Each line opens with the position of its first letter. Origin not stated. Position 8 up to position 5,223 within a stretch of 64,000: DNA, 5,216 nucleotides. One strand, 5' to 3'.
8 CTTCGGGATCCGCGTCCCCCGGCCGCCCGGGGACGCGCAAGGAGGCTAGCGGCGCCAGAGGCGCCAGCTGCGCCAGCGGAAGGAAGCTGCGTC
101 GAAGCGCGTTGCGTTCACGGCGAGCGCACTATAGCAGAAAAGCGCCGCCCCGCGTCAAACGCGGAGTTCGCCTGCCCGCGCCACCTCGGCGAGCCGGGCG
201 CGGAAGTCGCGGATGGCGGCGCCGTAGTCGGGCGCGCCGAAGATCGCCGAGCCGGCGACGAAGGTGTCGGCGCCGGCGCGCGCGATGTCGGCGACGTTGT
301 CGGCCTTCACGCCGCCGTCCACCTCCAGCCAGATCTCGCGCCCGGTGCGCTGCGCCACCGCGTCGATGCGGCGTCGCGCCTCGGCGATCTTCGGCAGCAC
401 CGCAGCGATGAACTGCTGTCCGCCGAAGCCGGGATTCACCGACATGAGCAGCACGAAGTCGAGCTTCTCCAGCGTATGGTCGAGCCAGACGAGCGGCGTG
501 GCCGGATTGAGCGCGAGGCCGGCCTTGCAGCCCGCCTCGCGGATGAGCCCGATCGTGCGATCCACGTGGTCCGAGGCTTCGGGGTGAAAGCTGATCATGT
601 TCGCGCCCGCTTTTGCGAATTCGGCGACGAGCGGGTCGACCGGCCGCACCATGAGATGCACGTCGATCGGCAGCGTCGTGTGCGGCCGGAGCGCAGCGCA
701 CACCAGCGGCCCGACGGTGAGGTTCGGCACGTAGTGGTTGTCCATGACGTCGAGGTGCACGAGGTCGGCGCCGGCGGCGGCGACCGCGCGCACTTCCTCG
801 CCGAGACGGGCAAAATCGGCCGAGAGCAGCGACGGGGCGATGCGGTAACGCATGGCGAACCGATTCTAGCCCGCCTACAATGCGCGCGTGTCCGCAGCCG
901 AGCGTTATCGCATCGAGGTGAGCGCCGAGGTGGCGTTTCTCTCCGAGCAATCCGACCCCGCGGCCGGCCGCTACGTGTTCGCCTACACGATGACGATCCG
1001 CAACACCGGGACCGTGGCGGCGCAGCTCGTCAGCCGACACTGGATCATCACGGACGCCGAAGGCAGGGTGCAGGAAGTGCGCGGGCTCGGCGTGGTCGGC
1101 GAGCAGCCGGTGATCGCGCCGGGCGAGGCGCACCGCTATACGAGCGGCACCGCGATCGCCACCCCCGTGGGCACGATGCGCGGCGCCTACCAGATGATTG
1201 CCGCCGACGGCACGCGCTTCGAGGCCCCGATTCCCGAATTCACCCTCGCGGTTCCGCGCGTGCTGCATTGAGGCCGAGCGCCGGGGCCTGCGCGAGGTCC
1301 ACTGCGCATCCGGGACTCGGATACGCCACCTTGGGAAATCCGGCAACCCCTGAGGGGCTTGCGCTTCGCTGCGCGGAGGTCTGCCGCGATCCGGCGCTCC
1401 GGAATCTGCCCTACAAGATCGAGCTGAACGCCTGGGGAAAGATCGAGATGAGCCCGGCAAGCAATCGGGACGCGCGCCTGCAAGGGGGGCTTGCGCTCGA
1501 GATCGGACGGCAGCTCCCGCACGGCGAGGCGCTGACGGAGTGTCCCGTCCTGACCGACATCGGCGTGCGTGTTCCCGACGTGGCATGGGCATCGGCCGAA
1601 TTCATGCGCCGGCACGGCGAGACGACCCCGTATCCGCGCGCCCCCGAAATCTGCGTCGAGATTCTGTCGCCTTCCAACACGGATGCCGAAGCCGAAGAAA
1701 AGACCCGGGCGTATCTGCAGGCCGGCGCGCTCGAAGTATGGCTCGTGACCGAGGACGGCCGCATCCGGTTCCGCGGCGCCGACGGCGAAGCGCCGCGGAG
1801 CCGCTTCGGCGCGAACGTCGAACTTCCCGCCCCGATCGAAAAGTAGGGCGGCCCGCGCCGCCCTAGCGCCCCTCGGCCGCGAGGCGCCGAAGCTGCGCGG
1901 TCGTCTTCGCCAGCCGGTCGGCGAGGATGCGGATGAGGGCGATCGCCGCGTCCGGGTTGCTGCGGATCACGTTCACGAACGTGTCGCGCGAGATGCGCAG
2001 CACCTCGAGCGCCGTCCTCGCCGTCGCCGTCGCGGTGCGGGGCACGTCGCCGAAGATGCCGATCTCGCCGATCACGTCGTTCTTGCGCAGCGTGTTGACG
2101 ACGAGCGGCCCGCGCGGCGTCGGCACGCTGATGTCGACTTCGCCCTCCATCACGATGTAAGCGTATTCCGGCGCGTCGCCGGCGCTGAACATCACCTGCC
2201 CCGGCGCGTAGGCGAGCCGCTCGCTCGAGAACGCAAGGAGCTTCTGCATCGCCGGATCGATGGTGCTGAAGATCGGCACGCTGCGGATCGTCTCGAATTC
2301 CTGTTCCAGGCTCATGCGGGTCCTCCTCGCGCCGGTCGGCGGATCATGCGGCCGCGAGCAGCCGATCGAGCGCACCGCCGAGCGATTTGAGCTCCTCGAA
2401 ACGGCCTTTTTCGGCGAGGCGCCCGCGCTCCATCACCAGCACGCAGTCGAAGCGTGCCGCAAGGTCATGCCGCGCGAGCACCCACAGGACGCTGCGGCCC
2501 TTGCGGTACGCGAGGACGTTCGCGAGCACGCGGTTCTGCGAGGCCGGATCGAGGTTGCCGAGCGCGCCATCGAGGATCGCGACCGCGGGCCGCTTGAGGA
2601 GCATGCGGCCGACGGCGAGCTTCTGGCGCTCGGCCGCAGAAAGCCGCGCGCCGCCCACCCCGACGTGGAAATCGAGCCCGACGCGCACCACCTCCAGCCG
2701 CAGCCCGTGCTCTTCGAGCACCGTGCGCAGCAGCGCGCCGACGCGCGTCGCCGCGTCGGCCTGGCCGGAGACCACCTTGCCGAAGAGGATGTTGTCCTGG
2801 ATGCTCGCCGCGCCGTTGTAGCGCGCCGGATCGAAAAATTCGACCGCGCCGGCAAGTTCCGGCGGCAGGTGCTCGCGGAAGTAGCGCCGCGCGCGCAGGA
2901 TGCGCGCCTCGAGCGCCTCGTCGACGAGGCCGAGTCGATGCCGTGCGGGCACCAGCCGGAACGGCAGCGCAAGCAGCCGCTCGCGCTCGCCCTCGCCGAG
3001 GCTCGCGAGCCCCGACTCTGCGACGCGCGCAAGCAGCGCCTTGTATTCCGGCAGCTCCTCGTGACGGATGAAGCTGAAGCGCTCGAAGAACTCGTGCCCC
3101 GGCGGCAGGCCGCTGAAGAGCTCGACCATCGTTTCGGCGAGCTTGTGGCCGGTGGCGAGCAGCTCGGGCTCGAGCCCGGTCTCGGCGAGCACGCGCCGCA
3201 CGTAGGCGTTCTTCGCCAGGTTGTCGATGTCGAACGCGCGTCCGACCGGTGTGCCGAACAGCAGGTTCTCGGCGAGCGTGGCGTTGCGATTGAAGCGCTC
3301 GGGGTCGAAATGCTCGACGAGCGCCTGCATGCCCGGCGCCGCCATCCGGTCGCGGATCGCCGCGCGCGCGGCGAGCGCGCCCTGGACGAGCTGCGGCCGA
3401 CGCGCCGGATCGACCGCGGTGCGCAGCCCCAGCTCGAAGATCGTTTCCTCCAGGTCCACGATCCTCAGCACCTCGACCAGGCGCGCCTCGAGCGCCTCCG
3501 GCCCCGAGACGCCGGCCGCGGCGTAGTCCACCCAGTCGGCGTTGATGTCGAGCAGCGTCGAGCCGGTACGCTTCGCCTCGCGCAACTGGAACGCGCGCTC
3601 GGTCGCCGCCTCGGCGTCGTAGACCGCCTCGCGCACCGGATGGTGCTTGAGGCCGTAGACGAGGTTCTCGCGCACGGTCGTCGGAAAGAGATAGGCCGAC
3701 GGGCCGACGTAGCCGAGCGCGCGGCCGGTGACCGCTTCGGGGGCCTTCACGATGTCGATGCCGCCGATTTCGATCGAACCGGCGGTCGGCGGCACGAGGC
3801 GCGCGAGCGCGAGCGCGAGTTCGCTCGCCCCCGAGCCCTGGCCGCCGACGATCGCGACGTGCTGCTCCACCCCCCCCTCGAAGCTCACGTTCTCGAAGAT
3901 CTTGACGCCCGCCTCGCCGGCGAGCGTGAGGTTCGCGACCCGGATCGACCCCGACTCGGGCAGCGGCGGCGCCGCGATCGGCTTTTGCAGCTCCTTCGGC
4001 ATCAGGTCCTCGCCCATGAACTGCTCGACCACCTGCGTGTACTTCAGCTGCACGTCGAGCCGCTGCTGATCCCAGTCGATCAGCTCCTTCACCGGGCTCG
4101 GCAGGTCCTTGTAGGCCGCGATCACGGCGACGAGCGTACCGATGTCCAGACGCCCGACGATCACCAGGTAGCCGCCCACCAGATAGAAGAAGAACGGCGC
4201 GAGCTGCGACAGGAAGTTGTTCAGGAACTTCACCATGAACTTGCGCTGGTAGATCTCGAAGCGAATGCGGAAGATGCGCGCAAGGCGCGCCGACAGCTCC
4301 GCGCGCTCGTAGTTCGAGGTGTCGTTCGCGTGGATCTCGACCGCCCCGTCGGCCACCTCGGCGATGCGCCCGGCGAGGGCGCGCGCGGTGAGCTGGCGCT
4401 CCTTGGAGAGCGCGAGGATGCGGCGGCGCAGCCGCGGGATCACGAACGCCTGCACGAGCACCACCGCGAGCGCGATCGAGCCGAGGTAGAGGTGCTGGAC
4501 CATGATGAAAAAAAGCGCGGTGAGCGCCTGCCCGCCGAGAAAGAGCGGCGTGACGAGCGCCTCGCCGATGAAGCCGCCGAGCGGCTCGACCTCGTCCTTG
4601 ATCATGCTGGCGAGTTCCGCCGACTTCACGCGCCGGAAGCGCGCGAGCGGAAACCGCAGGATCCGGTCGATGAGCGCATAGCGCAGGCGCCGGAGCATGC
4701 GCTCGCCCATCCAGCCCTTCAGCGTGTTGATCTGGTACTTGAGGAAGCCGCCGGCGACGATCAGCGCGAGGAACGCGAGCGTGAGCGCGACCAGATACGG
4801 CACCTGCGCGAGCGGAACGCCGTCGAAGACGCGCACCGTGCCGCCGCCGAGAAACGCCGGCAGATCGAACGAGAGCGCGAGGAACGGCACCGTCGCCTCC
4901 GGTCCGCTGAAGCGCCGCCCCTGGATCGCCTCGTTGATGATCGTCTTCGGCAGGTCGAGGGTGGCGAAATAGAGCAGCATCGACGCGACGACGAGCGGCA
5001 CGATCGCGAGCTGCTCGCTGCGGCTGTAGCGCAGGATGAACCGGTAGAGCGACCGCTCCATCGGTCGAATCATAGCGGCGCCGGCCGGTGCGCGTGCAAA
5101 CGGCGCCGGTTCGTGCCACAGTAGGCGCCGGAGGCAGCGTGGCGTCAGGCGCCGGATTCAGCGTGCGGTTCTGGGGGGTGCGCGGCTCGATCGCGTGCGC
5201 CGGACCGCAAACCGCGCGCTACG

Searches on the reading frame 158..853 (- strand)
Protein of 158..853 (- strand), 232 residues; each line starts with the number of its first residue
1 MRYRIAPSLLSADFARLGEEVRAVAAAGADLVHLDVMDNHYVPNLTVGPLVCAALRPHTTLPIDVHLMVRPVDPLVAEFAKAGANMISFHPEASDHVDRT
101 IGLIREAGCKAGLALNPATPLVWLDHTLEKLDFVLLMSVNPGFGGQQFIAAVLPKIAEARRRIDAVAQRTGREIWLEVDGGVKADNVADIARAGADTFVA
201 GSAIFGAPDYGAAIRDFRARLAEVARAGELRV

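Call 75: search_protein_families(library=pfam, proteins=[window:158-853:-], max_evalue=0.0001)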
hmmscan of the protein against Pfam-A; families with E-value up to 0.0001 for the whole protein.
window:158-853:- (232 aa): 2 families
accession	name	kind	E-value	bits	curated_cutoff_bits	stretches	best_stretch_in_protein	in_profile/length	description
PF00834.25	Ribul_P_3_epim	-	1.7e-85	285.8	21.1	1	5-205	2-198/198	Ribulose-phosphate 3 epimerase family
PF01729.25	QRPTase_C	-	3.3e-06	27.4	23.1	0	160-207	115-161/169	Quinolinate phosphoribosyl transferase, C-terminal domain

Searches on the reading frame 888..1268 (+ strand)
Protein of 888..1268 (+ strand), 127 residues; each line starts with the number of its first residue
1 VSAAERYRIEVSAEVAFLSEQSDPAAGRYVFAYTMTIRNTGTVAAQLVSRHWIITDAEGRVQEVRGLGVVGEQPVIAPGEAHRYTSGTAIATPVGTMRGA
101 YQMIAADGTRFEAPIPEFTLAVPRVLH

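Call 75: search_protein_families(library=pfam, proteins=[window:888-1268:+], max_evalue=0.0001)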
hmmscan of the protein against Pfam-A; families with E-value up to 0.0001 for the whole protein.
window:888-1268:+ (127 aa): 1 family
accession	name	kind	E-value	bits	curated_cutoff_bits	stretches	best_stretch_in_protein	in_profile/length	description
PF04379.20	DUF525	-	1.5e-36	124.9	27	1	20-104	2-86/87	ApaG domain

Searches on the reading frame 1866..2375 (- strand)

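Call 75: search_protein_families(library=pfam, proteins=[window:1866-2375:-], max_evalue=0.0001)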
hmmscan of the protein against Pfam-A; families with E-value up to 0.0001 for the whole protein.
window:1866-2375:- (170 aa): 1 family
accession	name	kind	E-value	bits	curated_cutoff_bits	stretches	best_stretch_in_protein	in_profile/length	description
PF00027.35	cNMP_binding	-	3e-20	72.4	27.5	1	55-140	3-89/89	Cyclic nucleotide-binding domain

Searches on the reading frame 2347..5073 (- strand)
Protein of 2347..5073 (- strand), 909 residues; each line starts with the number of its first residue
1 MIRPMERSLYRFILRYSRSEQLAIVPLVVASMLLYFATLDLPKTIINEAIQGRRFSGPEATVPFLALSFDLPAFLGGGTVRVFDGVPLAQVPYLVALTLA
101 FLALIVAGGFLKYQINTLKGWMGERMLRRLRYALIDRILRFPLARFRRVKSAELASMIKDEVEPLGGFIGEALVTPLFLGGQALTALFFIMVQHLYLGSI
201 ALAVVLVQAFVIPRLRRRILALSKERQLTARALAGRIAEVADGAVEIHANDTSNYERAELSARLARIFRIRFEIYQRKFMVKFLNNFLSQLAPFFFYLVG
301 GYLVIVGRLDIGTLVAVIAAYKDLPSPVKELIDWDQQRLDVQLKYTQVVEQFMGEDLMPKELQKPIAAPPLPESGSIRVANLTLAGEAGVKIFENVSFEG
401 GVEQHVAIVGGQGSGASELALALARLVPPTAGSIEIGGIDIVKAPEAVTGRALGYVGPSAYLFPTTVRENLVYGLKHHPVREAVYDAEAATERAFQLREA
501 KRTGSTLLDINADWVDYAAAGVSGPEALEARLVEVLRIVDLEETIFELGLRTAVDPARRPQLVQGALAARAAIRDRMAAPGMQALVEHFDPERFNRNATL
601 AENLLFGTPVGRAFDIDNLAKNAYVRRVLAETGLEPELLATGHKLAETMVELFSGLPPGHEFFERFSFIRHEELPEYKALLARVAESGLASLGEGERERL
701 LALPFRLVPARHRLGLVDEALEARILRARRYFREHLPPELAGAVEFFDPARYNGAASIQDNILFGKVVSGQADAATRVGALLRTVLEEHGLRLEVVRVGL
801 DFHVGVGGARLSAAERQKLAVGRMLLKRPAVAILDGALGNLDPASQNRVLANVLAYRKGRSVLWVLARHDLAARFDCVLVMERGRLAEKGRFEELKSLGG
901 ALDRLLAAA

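Call 75: search_protein_families(library=pfam, proteins=[window:2347-5073:-], max_evalue=0.0001)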
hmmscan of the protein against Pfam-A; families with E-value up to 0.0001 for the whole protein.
window:2347-5073:- (909 aa): 2 families
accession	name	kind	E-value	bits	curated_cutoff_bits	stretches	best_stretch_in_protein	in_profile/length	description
PF00664.28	ABC_membrane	-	1.6e-15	57.9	28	1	94-318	40-264/274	ABC transporter transmembrane region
PF00005.33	ABC_tran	-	4.3e-14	53.7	25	1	394-490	2-88/137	ABC transporter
